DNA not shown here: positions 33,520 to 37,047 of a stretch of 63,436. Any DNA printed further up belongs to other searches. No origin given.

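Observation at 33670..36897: Single 1075-aa ORF fusing a cytoplasmic glycoside-hydrolase-like domain to a ROK-family transcription regulator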

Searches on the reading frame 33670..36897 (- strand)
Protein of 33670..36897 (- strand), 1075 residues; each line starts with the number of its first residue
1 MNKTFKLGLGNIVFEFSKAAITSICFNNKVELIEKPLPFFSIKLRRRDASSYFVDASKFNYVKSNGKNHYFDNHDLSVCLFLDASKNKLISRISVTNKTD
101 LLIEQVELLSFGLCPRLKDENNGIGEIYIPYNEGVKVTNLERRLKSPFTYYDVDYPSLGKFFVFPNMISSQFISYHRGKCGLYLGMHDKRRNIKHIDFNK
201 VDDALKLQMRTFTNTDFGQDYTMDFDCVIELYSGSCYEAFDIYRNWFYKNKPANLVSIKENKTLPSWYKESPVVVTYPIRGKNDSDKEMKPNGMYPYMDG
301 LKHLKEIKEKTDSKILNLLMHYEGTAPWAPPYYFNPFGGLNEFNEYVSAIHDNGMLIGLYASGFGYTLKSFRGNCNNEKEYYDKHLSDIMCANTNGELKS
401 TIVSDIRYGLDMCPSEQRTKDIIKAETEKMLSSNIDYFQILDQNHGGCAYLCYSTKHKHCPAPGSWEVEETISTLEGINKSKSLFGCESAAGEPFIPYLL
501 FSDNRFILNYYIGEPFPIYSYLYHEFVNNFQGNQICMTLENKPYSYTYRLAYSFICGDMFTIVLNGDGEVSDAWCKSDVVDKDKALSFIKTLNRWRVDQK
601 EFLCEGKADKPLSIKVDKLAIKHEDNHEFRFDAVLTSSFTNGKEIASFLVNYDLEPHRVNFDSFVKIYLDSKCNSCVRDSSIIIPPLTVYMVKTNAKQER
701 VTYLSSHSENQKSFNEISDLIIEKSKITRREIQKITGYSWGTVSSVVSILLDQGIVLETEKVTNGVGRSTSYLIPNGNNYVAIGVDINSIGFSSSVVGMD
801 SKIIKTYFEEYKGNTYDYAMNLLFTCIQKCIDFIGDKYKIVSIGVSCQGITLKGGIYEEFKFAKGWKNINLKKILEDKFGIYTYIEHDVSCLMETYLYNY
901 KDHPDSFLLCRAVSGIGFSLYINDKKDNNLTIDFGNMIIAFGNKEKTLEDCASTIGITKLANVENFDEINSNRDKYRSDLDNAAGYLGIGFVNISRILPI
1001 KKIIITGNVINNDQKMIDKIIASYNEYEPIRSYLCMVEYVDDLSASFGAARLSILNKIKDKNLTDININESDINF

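Call 5: search_protein_families(library=pfam, proteins=[window:33670-36897:-], max_evalue=1)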
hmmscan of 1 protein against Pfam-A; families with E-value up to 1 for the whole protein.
window:33670-36897:- (1075 aa): 3 families
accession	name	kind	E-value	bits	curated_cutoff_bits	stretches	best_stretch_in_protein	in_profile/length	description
PF19773.5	DUF6259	-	4e-18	66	28.7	1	221-528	1-294/300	Domain of unknown function (DUF6259)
PF00480.26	ROK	-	6.1e-10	39.5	22.9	1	783-1027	2-261/294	ROK family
PF13412.12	HTH_24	-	0.00018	21.5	21.9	1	718-756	9-47/48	Winged helix-turn-helix DNA-binding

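Call 6: search_protein_families(library=ncbifam, proteins=[window:33670-36897:-], max_evalue=1)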
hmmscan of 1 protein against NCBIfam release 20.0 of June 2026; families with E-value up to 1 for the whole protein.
window:33670-36897:- (1075 aa): 7 families
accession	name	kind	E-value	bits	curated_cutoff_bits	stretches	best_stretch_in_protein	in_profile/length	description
NF047937.1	TransRegNagC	equivalog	4e-10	39.4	650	1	719-924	18-225/399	DNA-binding transcriptional regulator NagC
TIGR00744.1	ROK_glcA_fam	subfamily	0.0039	16.5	260.35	1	784-889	2-107/318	ROK family glucokinase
NF049930.1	TransRegMlc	equivalog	0.0098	15.2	530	1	719-891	23-197/405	sugar metabolism global transcriptional regulator Mlc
NF040939.2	trans_reg_lrs14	equivalog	0.011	15.7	90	1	717-770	27-80/103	Lrs14 family HTH-type transcriptional regulator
NF007251.0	PRK09698.1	equivalog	0.039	13.2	253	1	783-925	9-152/304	allose kinase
NF053756.1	MreA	equivalog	0.06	13.2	100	1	719-772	24-77/110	MreA family transcriptional regulator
NF004130.0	PRK05618.1-5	equivalog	0.15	11.6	199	0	185-210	80-105/212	50S ribosomal protein L25/general stress protein Ctc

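Call 9: search_solved_structures(query=window:33670-36897:-, max_evalue=1)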
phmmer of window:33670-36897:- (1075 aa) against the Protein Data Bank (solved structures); distinct sequences matched with E-value up to 1: 11.
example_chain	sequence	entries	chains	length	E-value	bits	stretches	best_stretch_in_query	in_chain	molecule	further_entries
2hoe_A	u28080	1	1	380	1.6e-15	59.7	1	722-1021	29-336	N-acetylglucosamine kinase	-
5f7r_E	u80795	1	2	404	2.8e-09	39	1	717-924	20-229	Lmo0178 protein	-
5f7p_E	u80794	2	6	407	2.9e-09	39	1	717-924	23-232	Lmo0178 protein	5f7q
3eo3_A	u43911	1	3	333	1.5e-06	30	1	780-893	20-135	Bifunctional UDP-N-acetylglucosamine 2-epimerase/N-acetylmannosamine kinase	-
2yhw_A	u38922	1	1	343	1.6e-06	29.9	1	781-893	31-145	BIFUNCTIONAL UDP-N-ACETYLGLUCOSAMINE 2-EPIMERASE/N-ACETYLMANNOSAMINE KINASE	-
2yhy_A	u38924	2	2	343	1.7e-06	29.8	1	781-893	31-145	BIFUNCTIONAL UDP-N-ACETYLGLUCOSAMINE 2-EPIMERASE/N-ACETYLMANNOSAMINE KINASE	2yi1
5nck_A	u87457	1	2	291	0.00045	21.8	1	785-964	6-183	N-acetylmannosamine kinase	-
4htl_A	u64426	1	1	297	0.015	16.7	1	831-925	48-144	Beta-glucoside kinase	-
3bp8_A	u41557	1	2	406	0.18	13.2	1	717-891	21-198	Putative NAGC-like transcriptional regulator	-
1z6r_A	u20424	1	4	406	0.26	12.7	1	718-891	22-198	Mlc protein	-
9srt_D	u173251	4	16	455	0.32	12.4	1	717-891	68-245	DNA-binding transcriptional repressor Mlc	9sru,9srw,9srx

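Call 11: find_homologous_proteins(query=window:33670-36897:-, max_evalue=0.00001)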
Query window:33670-36897:- (1075 aa): 1252 proteins with E <= 0.00001 among 8000 candidates; the best 120 are listed.
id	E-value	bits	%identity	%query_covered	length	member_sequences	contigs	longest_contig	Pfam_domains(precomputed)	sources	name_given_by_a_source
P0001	0.0e+0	2487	100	100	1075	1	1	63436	PF00480.27,PF19773.6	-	-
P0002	0.0e+0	2082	83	100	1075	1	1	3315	PF00480.27,PF19773.6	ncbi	-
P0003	0.0e+0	2052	82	100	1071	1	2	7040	PF00480.27,PF13412.13,PF19773.6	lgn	-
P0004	1.7e-241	823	53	64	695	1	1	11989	PF19773.6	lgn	-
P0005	1.7e-239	816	53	63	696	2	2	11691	PF19773.6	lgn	-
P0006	4.1e-237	808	52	63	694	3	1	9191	PF19773.6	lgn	-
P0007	2.6e-236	806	52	63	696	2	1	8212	PF19773.6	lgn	-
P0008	5.5e-235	801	51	64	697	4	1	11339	PF19773.6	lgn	-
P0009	1.3e-227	777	50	64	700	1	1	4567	PF19773.6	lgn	-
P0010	4.9e-227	775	50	64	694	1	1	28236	PF19773.6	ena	-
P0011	1.5e-223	763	50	64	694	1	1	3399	PF19773.6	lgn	-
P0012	3.9e-218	746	49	63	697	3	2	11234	PF19773.6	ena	-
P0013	1.5e-217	744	49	64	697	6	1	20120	PF19773.6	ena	-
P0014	2.5e-217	743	49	64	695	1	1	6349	PF19773.6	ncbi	-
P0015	3.2e-215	736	47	65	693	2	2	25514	PF19773.6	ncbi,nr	ncbi:MAG: DUF6259 domain-containing protein [Bacilli bacterium]|nr:DUF6259 domain-containing protein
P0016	1.1e-214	734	48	64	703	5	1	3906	PF19773.6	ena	-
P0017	7.8e-213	728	48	65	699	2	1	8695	PF19773.6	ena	-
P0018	1.1e-212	727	48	64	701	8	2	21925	PF19773.6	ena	-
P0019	1.5e-212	727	48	64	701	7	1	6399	PF19773.6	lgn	-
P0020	1.0e-211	724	48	64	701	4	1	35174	PF19773.6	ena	-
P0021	5.7e-211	722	48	64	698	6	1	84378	PF19773.6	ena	-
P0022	6.8e-211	722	47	65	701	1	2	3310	PF19773.6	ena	-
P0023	9.9e-211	721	47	64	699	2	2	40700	PF19773.6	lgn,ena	-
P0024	1.4e-210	721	48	64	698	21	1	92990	PF19773.6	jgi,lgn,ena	-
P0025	1.2e-209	717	47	64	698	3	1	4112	PF19773.6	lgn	-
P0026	1.3e-209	717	47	63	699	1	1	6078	PF19773.6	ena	-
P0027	2.1e-209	717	47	64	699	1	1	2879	PF19773.6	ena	-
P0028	3.6e-209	716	46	64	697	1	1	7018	PF19773.6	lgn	-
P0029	3.6e-209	716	46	64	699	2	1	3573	PF19773.6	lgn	-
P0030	5.4e-209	715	46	63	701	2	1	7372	PF19773.6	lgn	-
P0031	9.5e-209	714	48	64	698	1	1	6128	PF19773.6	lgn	-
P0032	1.4e-208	714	46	63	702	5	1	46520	PF19773.6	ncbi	-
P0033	2.0e-208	713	47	64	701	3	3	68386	PF19773.6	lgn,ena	-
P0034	2.3e-208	713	47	64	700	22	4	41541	PF19773.6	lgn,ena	-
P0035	8.1e-208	711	47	64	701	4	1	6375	PF19773.6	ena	-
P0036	2.1e-207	710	46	64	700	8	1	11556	PF19773.6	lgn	-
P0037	5.5e-207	709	46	64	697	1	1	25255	PF19773.6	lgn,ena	-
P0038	6.4e-207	708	46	63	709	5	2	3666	PF19773.6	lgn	-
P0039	6.5e-207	708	46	63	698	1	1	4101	PF19773.6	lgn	-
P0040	1.7e-206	707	45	64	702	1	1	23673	PF19773.6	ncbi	-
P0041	1.9e-206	707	45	64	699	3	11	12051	PF19773.6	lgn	-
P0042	4.0e-206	706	46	64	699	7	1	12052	PF19773.6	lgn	-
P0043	4.1e-206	706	46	64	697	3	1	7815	PF19773.6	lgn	-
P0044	5.6e-206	705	45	64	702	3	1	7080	PF19773.6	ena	-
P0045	6.9e-206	705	45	64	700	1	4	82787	PF19773.6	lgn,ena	-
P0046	8.7e-206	705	46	64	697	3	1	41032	PF19773.6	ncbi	-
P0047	1.8e-205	704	47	63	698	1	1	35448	PF19773.6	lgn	-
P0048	2.0e-205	703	45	64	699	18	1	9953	PF19773.6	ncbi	-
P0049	8.3e-205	701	47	64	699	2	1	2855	PF19773.6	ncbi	-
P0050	1.1e-204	701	46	64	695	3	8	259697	PF19773.6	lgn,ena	-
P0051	1.1e-204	701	47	64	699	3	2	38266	PF19773.6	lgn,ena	-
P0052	1.6e-204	700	46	63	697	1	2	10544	PF19773.6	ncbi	-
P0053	2.3e-204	700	48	62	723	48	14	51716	PF19773.6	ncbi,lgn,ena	-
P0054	2.4e-204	700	46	64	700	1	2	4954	PF19773.6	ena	-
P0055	2.7e-204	700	45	64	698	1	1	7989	PF19773.6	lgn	-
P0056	1.9e-203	697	46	64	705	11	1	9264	PF19773.6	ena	-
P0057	2.2e-203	697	46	64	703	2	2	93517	PF19773.6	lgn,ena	-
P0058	2.2e-203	697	46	64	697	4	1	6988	PF19773.6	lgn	-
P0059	1.1e-202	694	45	63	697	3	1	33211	PF19773.6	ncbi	-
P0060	2.6e-202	693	47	61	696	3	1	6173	PF19773.6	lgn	-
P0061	3.2e-202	693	45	64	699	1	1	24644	PF19773.6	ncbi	-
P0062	3.6e-202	693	46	64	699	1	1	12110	PF19773.6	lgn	-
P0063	4.6e-202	692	45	64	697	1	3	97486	PF19773.6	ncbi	-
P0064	5.5e-202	692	46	64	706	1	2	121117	PF19773.6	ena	-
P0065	5.5e-202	692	46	63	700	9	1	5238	PF19773.6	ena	-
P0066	9.4e-202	691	45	64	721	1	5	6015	PF19773.6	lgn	-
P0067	1.4e-201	691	47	63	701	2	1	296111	PF19773.6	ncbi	-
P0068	1.4e-201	691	46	64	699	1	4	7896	PF19773.6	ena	-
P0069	1.6e-201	691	46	63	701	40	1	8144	PF19773.6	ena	-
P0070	1.7e-201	690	46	63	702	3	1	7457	PF19773.6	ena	-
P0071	2.7e-201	690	46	64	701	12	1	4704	PF19773.6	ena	-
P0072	2.9e-201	690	46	65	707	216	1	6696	PF19773.6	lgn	-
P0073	1.0e-200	688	47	61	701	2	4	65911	PF19773.6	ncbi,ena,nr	ncbi:MAG: hypothetical protein IKD47_02245 [Clostridia bacterium]|nr:hypothetical protein [Clostridi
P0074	1.3e-200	688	47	63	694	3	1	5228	PF19773.6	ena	-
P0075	1.6e-200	687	45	63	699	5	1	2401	PF19773.6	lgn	-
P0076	4.9e-200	686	46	63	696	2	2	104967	PF19773.6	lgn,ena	-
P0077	5.2e-200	686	46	65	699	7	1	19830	PF19773.6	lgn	-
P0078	5.4e-200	685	46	64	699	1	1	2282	PF19773.6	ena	-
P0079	1.3e-199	684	45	64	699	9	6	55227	PF19773.6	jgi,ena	-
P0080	2.1e-199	684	46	63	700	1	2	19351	PF19773.6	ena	-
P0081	2.4e-199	683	46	61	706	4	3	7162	PF19773.6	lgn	-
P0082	2.5e-199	683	48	61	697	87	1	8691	PF19773.6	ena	-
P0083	2.6e-199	683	45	65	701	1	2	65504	PF19773.6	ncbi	-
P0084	2.8e-199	683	45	63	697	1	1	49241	PF19773.6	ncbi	-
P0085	3.2e-199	683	46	64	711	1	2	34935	PF19773.6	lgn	-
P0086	3.2e-199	683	45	63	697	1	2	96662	PF19773.6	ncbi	-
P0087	3.4e-199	683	45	64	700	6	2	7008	PF19773.6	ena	-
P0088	3.4e-199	683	44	64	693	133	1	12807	PF19773.6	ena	-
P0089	5.7e-199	682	46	63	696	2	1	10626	PF19773.6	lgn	-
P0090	5.7e-199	682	45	64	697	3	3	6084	PF19773.6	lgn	-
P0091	6.4e-199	682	45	64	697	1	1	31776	PF19773.6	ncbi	-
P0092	6.6e-199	682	45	64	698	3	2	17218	PF19773.6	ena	-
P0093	1.1e-198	681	47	64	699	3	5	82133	PF19773.6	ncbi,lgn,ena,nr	ncbi:MAG: hypothetical protein IJY84_06250 [Clostridia bacterium]|nr:hypothetical protein [Clostridi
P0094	1.2e-198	681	45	63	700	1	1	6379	PF19773.6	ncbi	-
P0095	1.3e-198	681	45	64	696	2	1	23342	PF19773.6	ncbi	-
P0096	1.3e-198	681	44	64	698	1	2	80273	PF19773.6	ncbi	-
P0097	1.3e-198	681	46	64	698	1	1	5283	PF19773.6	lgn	-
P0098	3.2e-198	680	45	62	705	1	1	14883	PF19773.6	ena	-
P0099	2.3e-197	677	45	64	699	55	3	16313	PF19773.6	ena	-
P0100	5.1e-197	676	44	64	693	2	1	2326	PF19773.6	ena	-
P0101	7.8e-197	675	46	63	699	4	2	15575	PF19773.6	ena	-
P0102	8.3e-197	675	46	63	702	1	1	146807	PF19773.6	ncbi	-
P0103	1.1e-196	675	44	64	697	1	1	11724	PF19773.6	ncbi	-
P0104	1.1e-196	675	45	63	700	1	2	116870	PF19773.6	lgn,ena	-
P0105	1.3e-196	674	45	63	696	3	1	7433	PF19773.6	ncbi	-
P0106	1.3e-196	674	45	61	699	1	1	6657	PF19773.6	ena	-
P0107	1.4e-196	674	46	63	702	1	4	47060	PF19773.6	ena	-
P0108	1.9e-196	674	46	59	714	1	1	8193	PF19773.6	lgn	-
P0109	2.1e-196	674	45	64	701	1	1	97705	PF19773.6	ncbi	-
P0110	2.3e-196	673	46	64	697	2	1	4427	PF19773.6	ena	-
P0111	2.4e-196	673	46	63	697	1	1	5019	PF19773.6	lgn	-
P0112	2.9e-196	673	45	64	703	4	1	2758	PF19773.6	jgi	-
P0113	3.7e-196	673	47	63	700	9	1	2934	PF19773.6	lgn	-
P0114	8.3e-196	672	45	63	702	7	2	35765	PF19773.6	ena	-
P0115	1.2e-195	671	46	64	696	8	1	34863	PF19773.6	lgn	-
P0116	1.6e-195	671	46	61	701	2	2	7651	PF19773.6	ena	-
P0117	2.1e-195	670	46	63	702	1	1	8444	PF19773.6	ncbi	-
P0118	2.2e-195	670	44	65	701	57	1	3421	PF19773.6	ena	-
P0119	4.4e-195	669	45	61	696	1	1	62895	PF19773.6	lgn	-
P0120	4.8e-195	669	45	65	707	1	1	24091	PF19773.6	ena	-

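Call 12: find_encoding_contigs(protein=P0002, flank=10000, max_places=3)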
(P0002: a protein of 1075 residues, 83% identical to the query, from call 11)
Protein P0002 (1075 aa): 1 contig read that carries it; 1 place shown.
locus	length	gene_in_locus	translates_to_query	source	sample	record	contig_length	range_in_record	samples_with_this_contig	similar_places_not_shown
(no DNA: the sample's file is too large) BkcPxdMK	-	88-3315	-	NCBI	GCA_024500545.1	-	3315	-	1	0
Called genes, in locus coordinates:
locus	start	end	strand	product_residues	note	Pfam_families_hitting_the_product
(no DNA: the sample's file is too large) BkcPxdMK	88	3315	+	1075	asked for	PF19773:DUF6259, PF00480:ROK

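Call 13: find_encoding_contigs(protein=P0003, flank=10000, max_places=3)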
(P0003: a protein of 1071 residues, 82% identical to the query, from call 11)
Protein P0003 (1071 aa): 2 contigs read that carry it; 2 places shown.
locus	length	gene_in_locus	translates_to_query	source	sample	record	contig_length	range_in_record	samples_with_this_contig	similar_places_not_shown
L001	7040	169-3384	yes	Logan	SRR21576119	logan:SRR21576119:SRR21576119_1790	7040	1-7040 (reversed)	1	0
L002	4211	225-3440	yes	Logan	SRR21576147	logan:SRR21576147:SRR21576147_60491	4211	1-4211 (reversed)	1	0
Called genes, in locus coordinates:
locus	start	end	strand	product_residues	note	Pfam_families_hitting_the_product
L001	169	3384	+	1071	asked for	PF19773:DUF6259, PF13412:HTH_24 (faint), PF00480:ROK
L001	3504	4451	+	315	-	PF00528:BPD_transp_1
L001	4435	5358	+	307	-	PF00528:BPD_transp_1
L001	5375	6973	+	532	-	PF13416:SBP_bac_8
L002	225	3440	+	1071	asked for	PF19773:DUF6259, PF13412:HTH_24 (faint), PF00480:ROK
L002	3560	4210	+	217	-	?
